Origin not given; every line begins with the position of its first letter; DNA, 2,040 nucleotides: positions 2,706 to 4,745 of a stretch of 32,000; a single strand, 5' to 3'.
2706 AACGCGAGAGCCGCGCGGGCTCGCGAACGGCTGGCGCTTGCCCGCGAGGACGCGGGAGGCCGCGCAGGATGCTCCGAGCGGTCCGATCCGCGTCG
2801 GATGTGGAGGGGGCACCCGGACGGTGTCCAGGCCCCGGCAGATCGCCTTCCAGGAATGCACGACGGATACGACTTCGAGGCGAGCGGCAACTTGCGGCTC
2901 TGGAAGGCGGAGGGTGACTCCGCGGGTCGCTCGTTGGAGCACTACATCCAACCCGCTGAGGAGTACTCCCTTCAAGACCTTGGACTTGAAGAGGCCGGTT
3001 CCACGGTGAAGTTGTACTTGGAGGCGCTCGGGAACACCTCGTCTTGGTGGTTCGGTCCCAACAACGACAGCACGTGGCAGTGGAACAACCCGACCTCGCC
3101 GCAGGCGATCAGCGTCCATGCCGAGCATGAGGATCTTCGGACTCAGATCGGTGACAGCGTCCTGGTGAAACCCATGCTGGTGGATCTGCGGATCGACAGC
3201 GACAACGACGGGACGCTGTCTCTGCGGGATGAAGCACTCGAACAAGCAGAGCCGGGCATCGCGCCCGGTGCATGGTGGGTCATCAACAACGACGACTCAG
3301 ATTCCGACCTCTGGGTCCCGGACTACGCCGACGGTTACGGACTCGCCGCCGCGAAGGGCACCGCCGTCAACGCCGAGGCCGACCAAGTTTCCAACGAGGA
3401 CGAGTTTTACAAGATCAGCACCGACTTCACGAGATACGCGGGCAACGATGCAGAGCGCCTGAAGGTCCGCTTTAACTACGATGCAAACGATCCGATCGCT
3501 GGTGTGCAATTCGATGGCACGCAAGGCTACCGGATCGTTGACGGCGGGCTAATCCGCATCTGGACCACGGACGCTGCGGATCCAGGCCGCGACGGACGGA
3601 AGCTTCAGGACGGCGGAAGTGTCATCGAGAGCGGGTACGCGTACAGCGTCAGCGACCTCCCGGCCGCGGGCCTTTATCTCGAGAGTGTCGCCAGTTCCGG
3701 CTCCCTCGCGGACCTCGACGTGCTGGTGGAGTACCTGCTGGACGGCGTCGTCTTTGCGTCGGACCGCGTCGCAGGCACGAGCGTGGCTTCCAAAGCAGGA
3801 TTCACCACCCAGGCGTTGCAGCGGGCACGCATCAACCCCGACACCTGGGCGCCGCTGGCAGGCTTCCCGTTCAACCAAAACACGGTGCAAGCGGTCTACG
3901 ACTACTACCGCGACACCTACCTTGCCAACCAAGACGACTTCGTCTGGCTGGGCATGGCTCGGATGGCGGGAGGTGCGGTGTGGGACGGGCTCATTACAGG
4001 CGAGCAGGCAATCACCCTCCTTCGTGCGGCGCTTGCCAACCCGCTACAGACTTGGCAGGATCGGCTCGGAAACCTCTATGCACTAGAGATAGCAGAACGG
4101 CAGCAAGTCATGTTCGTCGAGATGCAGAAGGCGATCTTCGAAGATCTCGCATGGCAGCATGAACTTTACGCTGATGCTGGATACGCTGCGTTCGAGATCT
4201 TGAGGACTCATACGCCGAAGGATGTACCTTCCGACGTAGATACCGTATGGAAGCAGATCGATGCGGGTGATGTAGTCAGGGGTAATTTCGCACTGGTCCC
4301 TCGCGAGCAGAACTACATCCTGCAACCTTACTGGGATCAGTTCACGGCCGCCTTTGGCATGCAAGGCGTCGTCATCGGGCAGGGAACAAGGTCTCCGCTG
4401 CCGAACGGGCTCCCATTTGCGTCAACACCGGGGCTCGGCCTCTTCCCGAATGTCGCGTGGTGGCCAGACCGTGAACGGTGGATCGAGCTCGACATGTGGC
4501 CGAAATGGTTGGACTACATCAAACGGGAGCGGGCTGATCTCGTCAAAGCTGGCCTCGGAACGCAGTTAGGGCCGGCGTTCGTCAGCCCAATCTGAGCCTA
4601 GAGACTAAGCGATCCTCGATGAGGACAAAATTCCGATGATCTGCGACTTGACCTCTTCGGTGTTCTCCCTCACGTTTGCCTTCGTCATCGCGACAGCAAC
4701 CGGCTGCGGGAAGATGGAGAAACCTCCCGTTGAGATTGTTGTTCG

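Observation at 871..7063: Accessory island immediately downstream of glmS: two diverged direct HUH-transposase paralogs bracket a low-GC two-gene cargo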

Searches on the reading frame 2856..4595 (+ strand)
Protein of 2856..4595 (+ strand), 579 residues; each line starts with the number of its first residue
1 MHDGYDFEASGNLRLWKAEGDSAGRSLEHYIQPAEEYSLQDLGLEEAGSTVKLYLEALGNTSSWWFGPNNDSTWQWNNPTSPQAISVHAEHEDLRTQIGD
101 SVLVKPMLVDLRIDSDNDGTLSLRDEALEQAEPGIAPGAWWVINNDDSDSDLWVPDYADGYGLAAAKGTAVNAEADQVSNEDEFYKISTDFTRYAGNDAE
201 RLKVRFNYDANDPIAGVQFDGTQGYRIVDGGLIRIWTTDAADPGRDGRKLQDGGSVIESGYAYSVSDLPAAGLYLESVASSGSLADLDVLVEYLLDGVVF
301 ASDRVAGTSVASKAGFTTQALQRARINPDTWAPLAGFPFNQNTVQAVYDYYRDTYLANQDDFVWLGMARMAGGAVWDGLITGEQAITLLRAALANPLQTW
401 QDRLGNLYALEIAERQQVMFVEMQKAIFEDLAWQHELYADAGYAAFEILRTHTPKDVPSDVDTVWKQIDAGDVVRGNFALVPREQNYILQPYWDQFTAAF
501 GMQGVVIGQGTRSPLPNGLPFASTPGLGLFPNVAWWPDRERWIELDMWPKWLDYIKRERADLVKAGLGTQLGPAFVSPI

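Call 6: search_protein_families(library=pfam, proteins=[window:2856-4595:+], max_evalue=0.01)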
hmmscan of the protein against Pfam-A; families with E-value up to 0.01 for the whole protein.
window:2856-4595:+ (579 aa): 0 families

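Call 13: find_encoding_contigs(protein=window:2856-4595:+, flank=10000, max_places=10)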
Protein window:2856-4595:+ (579 aa): 1 contig read that carries it; 1 place shown.
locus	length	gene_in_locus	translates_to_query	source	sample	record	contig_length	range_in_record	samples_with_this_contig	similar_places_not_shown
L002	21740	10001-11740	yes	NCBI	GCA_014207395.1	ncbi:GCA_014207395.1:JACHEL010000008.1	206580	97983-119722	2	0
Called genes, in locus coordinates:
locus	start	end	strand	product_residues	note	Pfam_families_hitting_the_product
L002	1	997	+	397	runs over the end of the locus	PF13243:SQHop_cyclase_C (faint)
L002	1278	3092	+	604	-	PF00654:Voltage_CLC, PF00571:CBS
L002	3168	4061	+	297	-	PF00149:Metallophos, PF12850:Metallophos_2 (weak)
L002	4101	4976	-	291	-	PF10099:RskA_C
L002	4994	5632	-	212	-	PF07638:Sigma70_ECF (weak), PF04542:Sigma70_r2, PF08281:Sigma70_r4_2, PF04545:Sigma70_r4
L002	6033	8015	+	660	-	PF13522:GATase_6, PF13537:GATase_7, PF01380:SIS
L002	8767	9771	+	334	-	-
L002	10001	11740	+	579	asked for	-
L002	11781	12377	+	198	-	-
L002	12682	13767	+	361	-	-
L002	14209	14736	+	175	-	-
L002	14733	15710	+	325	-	-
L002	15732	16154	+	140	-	PF01894:YjbQ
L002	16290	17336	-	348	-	PF08331:QueG_DUF1730, PF13187:Fer4_9 (faint), PF13237:Fer4_10 (faint), PF00037:Fer4 (faint), PF12838:Fer4_7 (weak), PF13484:Fer4_16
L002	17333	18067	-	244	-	-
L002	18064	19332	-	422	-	-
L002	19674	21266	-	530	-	PF00309:Sigma54_AID, PF04963:Sigma54_CBD, PF04552:Sigma54_DBD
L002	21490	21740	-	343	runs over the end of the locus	PF02899:Phage_int_SAM_1, PF00589:Phage_integrase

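Call 15: search_protein_families(library=ncbifam, proteins=[window:2856-4595:+], max_evalue=0.1)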
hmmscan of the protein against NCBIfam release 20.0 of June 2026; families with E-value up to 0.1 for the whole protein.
window:2856-4595:+ (579 aa): 0 families
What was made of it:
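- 2856..4595 (+): Cargo 1 (579 aa): unique N-terminal half plus a helical C-terminal domain related to DUF2515. No Pfam or NCBIfam hit (calls 6, 15).
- The segment has no TnsA/B/C/D, integrase or recombinase domain (calls 6, 13, 15).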

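Call 27: find_homologous_proteins(query=window:2856-4595:+, max_evalue=0.001)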
Query window:2856-4595:+ (579 aa): 6 proteins with E <= 0.001 among 8000 candidates.
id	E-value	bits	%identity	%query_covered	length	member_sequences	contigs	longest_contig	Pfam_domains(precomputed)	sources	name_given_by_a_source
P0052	0.0e+0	1333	100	100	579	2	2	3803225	-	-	-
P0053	4.7e-23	100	33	43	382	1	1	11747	PF10720.15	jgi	jgi:hypothetical protein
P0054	9.2e-22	96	33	43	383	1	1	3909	PF10720.15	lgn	-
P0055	1.8e-16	78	32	40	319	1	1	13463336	-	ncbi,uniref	ncbi:hypothetical protein WME73_36270 [Sorangium sp. So ce302]|uniref:hypothetical protein n=1 Tax=S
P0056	1.0e-8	53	37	21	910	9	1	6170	PF01471.24,PF00082.28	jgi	jgi:subtilisin family serine protease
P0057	2.6e-7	48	26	40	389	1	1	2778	-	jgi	jgi:hypothetical protein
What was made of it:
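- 2856..4595 (+): The identical protein is on record from 2 contigs, the longer being the 3.80-Mb contig (call 27).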

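Call 28: find_homologous_proteins(query=L002:6033-8015:+, max_evalue=1e-100)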
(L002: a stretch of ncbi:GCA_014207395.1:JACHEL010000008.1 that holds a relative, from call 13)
Query L002:6033-8015:+ (660 aa): 7998 proteins with E <= 1e-100 among 8000 candidates; the best 120 are listed.
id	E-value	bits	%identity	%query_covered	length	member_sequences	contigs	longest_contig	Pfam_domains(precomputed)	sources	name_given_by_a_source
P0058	0.0e+0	1291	90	100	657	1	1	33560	PF01380.28,PF13522.12,PF13537.12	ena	-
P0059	0.0e+0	1280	88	100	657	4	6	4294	PF13230.12,PF01380.28,PF13522.12,PF13537.12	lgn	-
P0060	0.0e+0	1254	88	100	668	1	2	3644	PF01380.28,PF13522.12,PF13537.12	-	-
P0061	0.0e+0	1228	93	91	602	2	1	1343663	PF01380.28,PF13522.12,PF13537.12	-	-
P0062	0.0e+0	1030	73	100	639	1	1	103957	PF13230.12,PF01380.28,PF13522.12,PF13537.12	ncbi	-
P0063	0.0e+0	1026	73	100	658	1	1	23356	PF13230.12,PF01380.28,PF13522.12,PF13537.12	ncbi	ncbi:MAG: glutamine--fructose-6-phosphate transaminase (isomerizing) [Planctomycetota bacterium]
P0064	0.0e+0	1017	73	100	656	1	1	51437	PF13230.12,PF01380.28,PF13522.12,PF13537.12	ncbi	ncbi:MAG: glutamine--fructose-6-phosphate transaminase (isomerizing) [Planctomycetota bacterium]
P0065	3.2e-297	1005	72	100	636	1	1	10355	PF13230.12,PF01380.28,PF13522.12,PF13537.12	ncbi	-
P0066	2.0e-296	1003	72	100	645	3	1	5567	PF13230.12,PF01380.28,PF13522.12,PF13537.12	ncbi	ncbi:MAG: glutamine--fructose-6-phosphate transaminase (isomerizing) [Planctomycetota bacterium]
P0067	2.5e-296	1002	70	100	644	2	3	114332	PF01380.28,PF13522.12,PF13537.12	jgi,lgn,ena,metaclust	metaclust:\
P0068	3.2e-294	995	71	100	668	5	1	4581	PF13230.12,PF01380.28,PF13522.12,PF13537.12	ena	-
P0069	1.1e-293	994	70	100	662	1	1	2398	PF01380.28,PF13522.12,PF13537.12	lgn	-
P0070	1.1e-293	994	71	100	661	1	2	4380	PF13230.12,PF01380.28,PF13522.12,PF13537.12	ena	-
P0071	3.4e-293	992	70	100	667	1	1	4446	PF13230.12,PF01380.28,PF13522.12,PF13537.12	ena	-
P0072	2.1e-292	989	70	100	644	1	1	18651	PF13230.12,PF01380.28,PF13522.12,PF13537.12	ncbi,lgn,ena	-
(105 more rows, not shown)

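Call 29: find_encoding_contigs(protein=P0058, flank=10000, max_places=4)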
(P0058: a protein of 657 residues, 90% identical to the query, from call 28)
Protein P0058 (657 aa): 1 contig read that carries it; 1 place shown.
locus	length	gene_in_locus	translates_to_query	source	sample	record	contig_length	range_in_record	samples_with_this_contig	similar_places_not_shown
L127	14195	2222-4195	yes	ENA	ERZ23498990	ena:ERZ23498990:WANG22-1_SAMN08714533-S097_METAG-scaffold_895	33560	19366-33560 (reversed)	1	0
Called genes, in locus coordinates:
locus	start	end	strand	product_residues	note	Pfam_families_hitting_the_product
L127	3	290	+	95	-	?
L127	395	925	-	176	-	-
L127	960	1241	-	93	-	-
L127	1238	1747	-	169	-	PF00583:Acetyltransf_1, PF13673:Acetyltransf_10 (weak), PF13508:Acetyltransf_7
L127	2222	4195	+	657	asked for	PF13522:GATase_6, PF13537:GATase_7, PF01380:SIS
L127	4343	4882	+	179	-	-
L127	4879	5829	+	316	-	-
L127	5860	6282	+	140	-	PF01894:YjbQ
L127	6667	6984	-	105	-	-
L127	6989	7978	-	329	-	PF08331:QueG_DUF1730, PF13187:Fer4_9 (faint), PF13237:Fer4_10 (faint), PF00037:Fer4 (faint), PF12838:Fer4_7 (weak), PF13484:Fer4_16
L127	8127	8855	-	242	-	-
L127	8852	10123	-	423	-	-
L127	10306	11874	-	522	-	PF00309:Sigma54_AID, PF04963:Sigma54_CBD, PF04552:Sigma54_DBD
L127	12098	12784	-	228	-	PF21176:RecR_HhH, PF13662:Toprim_4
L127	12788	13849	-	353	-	PF00217:ATP-gua_Ptrans, PF27454:McsB_C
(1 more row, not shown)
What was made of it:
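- Checked: The next gene shared with relatives starts at 7064 (calls 13, 29).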

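Call 30: find_encoding_contigs(protein=P0061, flank=10000, max_places=4)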
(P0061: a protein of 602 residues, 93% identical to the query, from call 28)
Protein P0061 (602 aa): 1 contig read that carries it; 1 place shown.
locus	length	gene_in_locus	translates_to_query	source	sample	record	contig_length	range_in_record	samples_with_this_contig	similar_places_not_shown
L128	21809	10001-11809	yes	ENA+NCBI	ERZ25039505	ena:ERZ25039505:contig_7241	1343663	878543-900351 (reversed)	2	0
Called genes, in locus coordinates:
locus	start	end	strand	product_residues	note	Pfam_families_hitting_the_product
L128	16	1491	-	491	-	PF04230:PS_pyruv_trans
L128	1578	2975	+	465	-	PF00270:DEAD, PF04851:ResIII (weak), PF00271:Helicase_C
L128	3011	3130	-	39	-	-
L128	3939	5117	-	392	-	PF01571:GCV_T, PF08669:GCV_T_C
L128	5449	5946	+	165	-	PF00162:PGK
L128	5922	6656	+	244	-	PF00162:PGK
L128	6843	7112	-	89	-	-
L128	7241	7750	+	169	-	-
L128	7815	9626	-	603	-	PF07638:Sigma70_ECF, PF04542:Sigma70_r2, PF08281:Sigma70_r4_2, PF04545:Sigma70_r4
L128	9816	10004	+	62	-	-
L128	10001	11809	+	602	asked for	PF13522:GATase_6, PF13537:GATase_7, PF01380:SIS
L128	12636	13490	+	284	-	-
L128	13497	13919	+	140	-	PF01894:YjbQ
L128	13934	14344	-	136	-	PF01844:HNH, PF14279:HNH_5 (weak)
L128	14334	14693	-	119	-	-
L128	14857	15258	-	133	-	PF01844:HNH, PF14279:HNH_5 (weak)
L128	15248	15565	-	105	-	-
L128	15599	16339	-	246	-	PF08331:QueG_DUF1730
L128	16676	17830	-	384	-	PF18985:DUF5718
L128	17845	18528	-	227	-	PF00579:tRNA-synt_1b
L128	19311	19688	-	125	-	-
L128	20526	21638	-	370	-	PF08534:Redoxin, PF00578:AhpC-TSA, PF00085:Thioredoxin, PF13905:Thioredoxin_8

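Call 49: search_protein_families(library=pfam, proteins=[window:2856-4595:+, P0053, P0055], max_evalue=1)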
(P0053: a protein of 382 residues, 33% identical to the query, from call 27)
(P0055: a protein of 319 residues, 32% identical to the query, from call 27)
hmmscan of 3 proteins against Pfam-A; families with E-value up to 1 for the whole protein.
window:2856-4595:+ (579 aa): 0 families

P0053 (382 aa): 1 family
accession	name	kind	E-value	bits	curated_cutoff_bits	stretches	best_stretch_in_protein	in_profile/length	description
PF10720.14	DUF2515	-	9.2e-06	25.6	24.3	2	326-375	241-290/294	Protein of unknown function (DUF2515)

P0055 (319 aa): 1 family
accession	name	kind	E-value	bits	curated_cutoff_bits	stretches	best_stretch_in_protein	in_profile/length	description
PF10720.14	DUF2515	-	0.031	14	24.3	0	93-124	13-43/294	Protein of unknown function (DUF2515)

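Call 78: search_protein_representatives(protein=window:2856-4595:+)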
Query: 579 residues. Proteins with E-value up to 0.001 (for the whole library): 562; up to 1e-10: 231; up to 1e-30: 6. The best 150 are listed.
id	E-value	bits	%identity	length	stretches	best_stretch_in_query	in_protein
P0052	0.0e+00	1333.1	100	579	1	1-579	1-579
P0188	2.3e-54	201.8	37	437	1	139-572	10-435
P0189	2.7e-34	135.5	40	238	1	300-524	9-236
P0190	5.6e-33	131.1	38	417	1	230-569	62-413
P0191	1.4e-32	129.8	40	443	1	310-561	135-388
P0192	1.8e-32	129.5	37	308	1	312-567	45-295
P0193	5.1e-30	121.4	41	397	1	308-567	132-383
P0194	7.1e-30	120.9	59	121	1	274-380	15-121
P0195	7.3e-29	117.5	36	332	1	264-569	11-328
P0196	2.2e-28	115.9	39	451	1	316-557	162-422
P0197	3.3e-27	112.1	37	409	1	314-568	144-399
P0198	7.3e-27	110.9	37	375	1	312-567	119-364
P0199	1.7e-26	109.8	40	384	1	313-524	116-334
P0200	7.0e-26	107.7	37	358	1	304-548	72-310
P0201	2.7e-25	105.8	34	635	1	317-567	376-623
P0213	5.9e-23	98.0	34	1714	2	298-567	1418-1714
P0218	1.5e-22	96.7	38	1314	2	317-381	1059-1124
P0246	2.2e-19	86.3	31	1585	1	323-574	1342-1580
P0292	8.6e-15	71.1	31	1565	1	335-567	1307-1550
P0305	4.0e-14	68.9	31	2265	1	327-565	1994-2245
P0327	4.0e-13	65.6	32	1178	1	326-555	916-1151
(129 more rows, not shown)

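Call 79: search_protein_families(library=pfam, proteins=[P0213, P0246, P0292, P0305, P0327, P0218], max_evalue=0.001)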
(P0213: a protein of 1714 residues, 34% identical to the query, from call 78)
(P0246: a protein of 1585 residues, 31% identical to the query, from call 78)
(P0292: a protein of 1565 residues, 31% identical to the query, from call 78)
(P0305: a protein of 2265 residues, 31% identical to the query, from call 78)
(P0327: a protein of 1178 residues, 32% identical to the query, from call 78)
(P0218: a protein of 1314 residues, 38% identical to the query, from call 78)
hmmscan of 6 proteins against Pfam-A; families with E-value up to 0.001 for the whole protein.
P0213 (1714 aa): 5 families
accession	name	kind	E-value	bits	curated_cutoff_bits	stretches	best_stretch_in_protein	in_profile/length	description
PF00041.27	fn3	-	1e-24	87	25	2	470-552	3-81/84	Fibronectin type III domain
PF10720.14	DUF2515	-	9.2e-09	35.5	24.3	1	1462-1578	4-116/294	Protein of unknown function (DUF2515)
PF16656.11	Pur_ac_phosph_N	-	3.1e-06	28.1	30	0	380-446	6-79/93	Purple acid Phosphatase, N-terminal domain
PF22633.2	F5_F8_type_C_2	-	0.00013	22.9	27.8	0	578-616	32-72/91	NedA-like, galactose-binding domain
PF25059.1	FN3_DSCAM-DSCAML_C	-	0.0003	21.5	39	0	593-644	21-72/89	DSCAM/DSCAML C-terminal Fn3-like domain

P0246 (1585 aa): 2 families
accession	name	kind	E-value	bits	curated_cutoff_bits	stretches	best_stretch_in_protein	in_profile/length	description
PF05593.20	RHS_repeat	-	1.1e-58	195.1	22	6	766-800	1-35/38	RHS Repeat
PF10720.14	DUF2515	-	0.00019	21.3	24.3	0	1369-1470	12-158/294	Protein of unknown function (DUF2515)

P0292 (1565 aa): 2 families
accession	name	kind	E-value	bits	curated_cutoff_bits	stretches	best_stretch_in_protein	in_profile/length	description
PF09136.16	Glucodextran_B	-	5.4e-06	26.7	27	1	947-1032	1-77/83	Glucodextranase, domain B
PF19077.6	Big_13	-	7.1e-05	23.7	27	0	966-1033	30-97/102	Bacterial Ig-like domain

P0305 (2265 aa): 4 families
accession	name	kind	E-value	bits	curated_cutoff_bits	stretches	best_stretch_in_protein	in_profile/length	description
PF18884.5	TSP3_bac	-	6.3e-13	48.7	25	1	976-996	1-21/22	Bacterial TSP3 repeat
PF13290.12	CHB_HEX_C_1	-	6.1e-07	29.7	22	1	1009-1071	3-61/67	Chitobiase/beta-hexosaminidase C-terminal domain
PF07691.17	PA14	-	3.5e-06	27.3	24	1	347-453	40-141/147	PA14 domain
PF13287.12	Fn3_assoc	-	2e-05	25.1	23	1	1028-1078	11-57/59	Fn3 associated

P0327 (1178 aa): 3 families
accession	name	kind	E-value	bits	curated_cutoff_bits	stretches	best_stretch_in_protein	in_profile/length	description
PF09136.16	Glucodextran_B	-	2.5e-14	53.4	27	2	496-580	5-80/83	Glucodextranase, domain B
PF19077.6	Big_13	-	3.4e-05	24.7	27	1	507-579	28-98/102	Bacterial Ig-like domain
PF10720.14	DUF2515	-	0.00036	20.4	24.3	0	939-1035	11-123/294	Protein of unknown function (DUF2515)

P0218 (1314 aa): 0 families
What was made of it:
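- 2856..4595 (+): The C-terminal domain is found in 562 representative clusters, often at the extreme C-terminus of long proteins, including an RHS protein (calls 78, 79).
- On Polymorphic toxin-immunity cassette: The domain (residues about 310-570) sits at the C-terminus of the RHS protein P0246 and of giant surface proteins (calls 78, 79).
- It sits at the C-terminus of an RHS protein and of other giant surface proteins (calls 78, 79).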

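Call 85: search_dna_similar(query=window:2856-4595:+, collection=plasmids, mode=protein, max_rows=10)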
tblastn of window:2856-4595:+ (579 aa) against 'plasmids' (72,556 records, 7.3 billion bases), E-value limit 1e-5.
Records with a match: 2; places in all: 2; records where one place covers at least 80% of the query: 0.
Best place of each record, by identity: <60% 2.
By first word of the organism name: Nocardia 1; Arthrobacter 1.
By predicted mobility (MOB-suite, as given by PLSDB): non-mobilizable 2.
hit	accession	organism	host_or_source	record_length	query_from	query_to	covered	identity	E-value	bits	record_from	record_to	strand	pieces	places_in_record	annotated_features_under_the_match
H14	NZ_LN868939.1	Nocardia farcinica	not known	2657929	320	555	41%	25.3%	3e-6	58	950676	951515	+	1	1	none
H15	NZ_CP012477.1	Arthrobacter sp. ERGS1:01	single,stream water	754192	320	489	29%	32.8%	4e-11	74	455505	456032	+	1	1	hypothetical protein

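Call 89: search_protein_families(library=padloc, proteins=[window:2856-4595:+], max_evalue=0.01)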
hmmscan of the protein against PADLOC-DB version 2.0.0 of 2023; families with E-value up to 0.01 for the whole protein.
window:2856-4595:+ (579 aa): 0 families

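Call 96: predict_structure(alignment_id=A3)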
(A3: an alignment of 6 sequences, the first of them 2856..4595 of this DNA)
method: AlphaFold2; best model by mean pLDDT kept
length: 579 residues; sequences in the alignment: 6
mean_pLDDT: 49.9   pTM: 0.46
mean pLDDT of the five models: 49.9, 49.8, 49.5, 49.1, 49.0
residues with pLDDT >= 90: 20; 70-90: 175; 50-70: 32; < 50: 352
segments of 3 or more residues with pLDDT < 50: 1-310, 503-536, 572-579
pLDDT, mean of each block of 10 residues (from residue 1): 28 32 32 38 42 32 37 39 33 33 24 27 27 28 27 26 24 26 26 29 31 32 29 27 30 27 25 27 34 33 35 76 85 88 91 90 84 74 80 83 75 80 85 81 72 67 80 79 74 69 40 33 35 48 75 87 76 41
secondary structure, 60 per line:
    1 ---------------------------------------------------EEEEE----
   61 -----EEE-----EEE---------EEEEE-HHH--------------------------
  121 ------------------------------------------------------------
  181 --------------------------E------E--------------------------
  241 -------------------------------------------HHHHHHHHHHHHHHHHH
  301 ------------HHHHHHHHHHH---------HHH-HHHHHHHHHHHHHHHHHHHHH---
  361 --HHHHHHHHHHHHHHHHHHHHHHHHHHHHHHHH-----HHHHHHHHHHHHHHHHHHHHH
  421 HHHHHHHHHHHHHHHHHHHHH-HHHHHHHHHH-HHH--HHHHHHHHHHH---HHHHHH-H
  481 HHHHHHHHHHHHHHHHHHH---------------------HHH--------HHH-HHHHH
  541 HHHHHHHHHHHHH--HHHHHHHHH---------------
elements in order: E52-56 E66-68 E74-76 E86-90 H284-300 H313-323 H337-357 H363-394 H400-441 H443-452 H459-469 H473-478 H480-499 H536-553 H556-564

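Call 99: fold_search(model_id=the predicted structure, library=pdb)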
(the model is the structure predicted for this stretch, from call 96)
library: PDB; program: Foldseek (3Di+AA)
matches with E <= 10: 113; with E <= 0.001: 0
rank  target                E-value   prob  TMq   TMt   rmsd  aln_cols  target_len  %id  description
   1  5vju                  7.0e-01  0.41  0.14  0.32  15.7       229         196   10  De Novo Photosynthetic Reaction Center Protein Variant Equipped with His-Tyr H-bond, Heme B, and Cd(II) ions (released 2018-04-25)
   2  5vjs                  1.3e+00  0.21  0.14  0.30  15.2       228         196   11  De Novo Photosynthetic Reaction Center Protein Equipped with Heme B, a synthetic Zn porphyrin, and Zn(II) cations (released 2018-04-25)
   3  8otz_ET               1.5e+00  0.08  0.09  0.15  32.8       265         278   15  48-nm repeat of the native axonemal doublet microtubule from bovine sperm (released 2023-11-22)
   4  8to0_Ai               1.7e+00  0.18  0.15  0.26  36.9       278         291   12  48-nm repeating structure of doublets from mouse sperm flagella (released 2023-11-01)
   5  9qxu_B                1.7e+00  0.04  0.08  0.07  40.9       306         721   11  JetABC DNA loaded state monomer (open) (released 2025-10-01)
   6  4e40                  1.8e+00  0.07  0.09  0.19  27.6       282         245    9  The haptoglobin-hemoglobin receptor of Trypanosoma congolense (released 2013-01-16)
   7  8hs2_R                1.9e+00  0.06  0.09  0.14  20.2       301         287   12  Orphan GPR20 in complex with Fab046 (released 2023-03-08)
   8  8d9p                  2.0e+00  0.06  0.10  0.18  15.0       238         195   11  De Novo Photosynthetic Reaction Center Protein Equipped with Heme B and Mn(II) cations (released 2022-09-28)
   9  5cwf_B                2.2e+00  0.08  0.09  0.22  18.9       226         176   13  Crystal structure of de novo designed helical repeat protein DHR8 (released 2015-12-16)
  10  6ixg_A                2.5e+00  0.12  0.12  0.26  24.2       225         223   14  Crystal structure of native apo SH3BP5 (P41) (released 2019-03-20)
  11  6z0c_D                2.6e+00  0.13  0.14  0.29  14.5       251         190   10  Structure of in silico modelled artificial Maquette-3 protein (released 2021-03-17)
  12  7v9l_R                2.6e+00  0.07  0.11  0.22  18.9       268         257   15  Cryo-EM structure of the SV1-Gs complex. (released 2022-04-06)
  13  4r1i_B                2.7e+00  0.02  0.07  0.07  26.0       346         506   12  Structure and Function of Neisseria gonorrhoeae MtrF Illuminates a Class of Antimetabolite Efflux Pumps (released 2015-04-08)
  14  8rc4_d                2.9e+00  0.05  0.09  0.07  22.1       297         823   10  Structure of Integrator-PP2A complex (released 2024-02-07)
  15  9jpj_C                3.0e+00  0.07  0.07  0.15  19.1       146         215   16  Crystal structure of DhdR in complex with DNA (released 2024-11-06)
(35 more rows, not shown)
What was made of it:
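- On Polymorphic toxin-immunity cassette: Its fold matches nothing solved (calls 96, 99).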
